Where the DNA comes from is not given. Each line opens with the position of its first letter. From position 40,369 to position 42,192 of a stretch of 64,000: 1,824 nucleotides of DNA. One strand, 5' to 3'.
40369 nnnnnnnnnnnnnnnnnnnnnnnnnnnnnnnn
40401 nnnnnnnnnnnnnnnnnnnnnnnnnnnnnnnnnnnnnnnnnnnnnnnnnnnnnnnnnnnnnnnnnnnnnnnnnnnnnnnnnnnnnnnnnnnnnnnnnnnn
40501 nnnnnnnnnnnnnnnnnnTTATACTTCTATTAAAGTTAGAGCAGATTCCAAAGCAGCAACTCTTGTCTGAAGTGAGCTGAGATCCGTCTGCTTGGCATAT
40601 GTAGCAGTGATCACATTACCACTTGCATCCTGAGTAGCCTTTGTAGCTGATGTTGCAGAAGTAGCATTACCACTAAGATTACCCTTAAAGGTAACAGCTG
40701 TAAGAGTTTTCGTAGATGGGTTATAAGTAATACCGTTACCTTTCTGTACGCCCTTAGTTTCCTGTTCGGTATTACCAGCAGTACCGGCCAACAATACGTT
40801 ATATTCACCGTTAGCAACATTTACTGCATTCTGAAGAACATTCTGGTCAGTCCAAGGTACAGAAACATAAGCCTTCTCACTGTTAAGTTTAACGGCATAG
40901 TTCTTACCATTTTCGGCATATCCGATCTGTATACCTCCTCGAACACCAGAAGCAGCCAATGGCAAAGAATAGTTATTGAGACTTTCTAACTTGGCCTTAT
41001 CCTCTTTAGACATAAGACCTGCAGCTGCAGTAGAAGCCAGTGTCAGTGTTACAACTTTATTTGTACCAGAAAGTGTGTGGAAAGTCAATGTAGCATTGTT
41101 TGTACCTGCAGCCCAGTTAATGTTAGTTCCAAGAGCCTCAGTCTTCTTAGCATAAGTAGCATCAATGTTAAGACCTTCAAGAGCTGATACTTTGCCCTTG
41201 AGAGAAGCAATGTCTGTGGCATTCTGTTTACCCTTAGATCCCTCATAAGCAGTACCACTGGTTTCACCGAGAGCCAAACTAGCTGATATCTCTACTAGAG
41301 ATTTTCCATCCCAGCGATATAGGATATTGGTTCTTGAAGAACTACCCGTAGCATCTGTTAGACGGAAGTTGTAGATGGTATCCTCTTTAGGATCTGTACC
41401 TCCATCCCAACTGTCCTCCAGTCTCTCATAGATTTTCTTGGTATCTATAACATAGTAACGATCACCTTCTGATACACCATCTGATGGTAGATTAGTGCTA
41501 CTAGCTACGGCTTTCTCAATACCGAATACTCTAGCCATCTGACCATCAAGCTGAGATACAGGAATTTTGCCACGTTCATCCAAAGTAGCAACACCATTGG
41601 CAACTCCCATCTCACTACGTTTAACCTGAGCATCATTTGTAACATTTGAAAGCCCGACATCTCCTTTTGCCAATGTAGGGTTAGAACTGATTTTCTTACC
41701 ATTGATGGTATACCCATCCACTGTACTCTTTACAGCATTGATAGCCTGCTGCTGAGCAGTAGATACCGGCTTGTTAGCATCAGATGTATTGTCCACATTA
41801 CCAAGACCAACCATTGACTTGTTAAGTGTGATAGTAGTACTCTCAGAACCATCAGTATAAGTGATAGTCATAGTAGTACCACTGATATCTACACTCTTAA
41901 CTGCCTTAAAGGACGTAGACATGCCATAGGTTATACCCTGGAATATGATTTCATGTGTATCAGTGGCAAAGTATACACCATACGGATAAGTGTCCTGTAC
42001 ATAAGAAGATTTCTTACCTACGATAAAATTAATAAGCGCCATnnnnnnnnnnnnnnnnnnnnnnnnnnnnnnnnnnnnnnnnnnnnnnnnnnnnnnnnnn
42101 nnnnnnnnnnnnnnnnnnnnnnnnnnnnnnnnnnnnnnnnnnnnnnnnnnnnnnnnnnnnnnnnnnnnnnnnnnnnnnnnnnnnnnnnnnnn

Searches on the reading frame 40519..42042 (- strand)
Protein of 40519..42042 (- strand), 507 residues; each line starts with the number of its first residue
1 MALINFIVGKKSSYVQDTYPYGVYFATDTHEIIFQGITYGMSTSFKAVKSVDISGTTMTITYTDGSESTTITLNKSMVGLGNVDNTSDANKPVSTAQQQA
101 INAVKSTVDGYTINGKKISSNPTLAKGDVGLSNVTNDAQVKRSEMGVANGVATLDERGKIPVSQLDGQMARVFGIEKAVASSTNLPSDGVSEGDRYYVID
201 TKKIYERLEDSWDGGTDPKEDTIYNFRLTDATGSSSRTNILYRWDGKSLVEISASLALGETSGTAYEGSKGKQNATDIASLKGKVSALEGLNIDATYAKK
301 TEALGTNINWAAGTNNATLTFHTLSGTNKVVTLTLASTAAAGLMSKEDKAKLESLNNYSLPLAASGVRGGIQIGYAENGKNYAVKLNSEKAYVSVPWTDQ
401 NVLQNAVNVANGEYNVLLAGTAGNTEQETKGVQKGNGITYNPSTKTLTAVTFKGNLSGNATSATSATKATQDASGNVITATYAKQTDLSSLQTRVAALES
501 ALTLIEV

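Call 3: search_protein_families(library=pfam, proteins=[window:40519-42042:-], max_evalue=0.1)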
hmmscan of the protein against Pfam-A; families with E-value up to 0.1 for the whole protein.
window:40519-42042:- (507 aa): 0 families

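Call 4: search_protein_families(library=phrogs, proteins=[window:40519-42042:-], max_evalue=0.01)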
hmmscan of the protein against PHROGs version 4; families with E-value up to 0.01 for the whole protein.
window:40519-42042:- (507 aa): 14 families
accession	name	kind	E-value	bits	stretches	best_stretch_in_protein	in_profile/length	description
phrog_38707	-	unknown function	1.4e-15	58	2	63-104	395-435/675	-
phrog_24919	-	tail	1.1e-12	48.6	2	70-103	111-144/402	tail fiber protein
phrog_13892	-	tail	3e-12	47.4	2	51-104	542-594/676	minor tail protein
phrog_35419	-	tail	3.1e-11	44.1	1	68-118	170-222/414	tail fiber protein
phrog_38418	-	unknown function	3.6e-10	40.3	1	50-140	94-185/472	-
phrog_33513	-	unknown function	8.7e-10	38.1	1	54-105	532-583/1042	-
phrog_5207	-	unknown function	6.9e-08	32.4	1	69-108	465-504/689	-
phrog_30593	-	unknown function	1.1e-07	32.5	1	61-154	93-187/322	-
phrog_6907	-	unknown function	1.6e-06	29.4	1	284-358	19-91/99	-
phrog_8078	-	head and packaging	2.7e-06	26.5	1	67-107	453-493/1392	virion structural protein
phrog_8780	-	tail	4e-06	26.3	1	60-103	414-456/755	minor tail protein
phrog_7557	-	head and packaging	4.8e-06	25.6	1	69-102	641-674/1221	virion structural protein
phrog_23595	-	tail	1.4e-05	25.2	1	65-110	336-381/440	minor tail protein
phrog_7449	-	unknown function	2.4e-05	23.3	1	68-102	435-469/1714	-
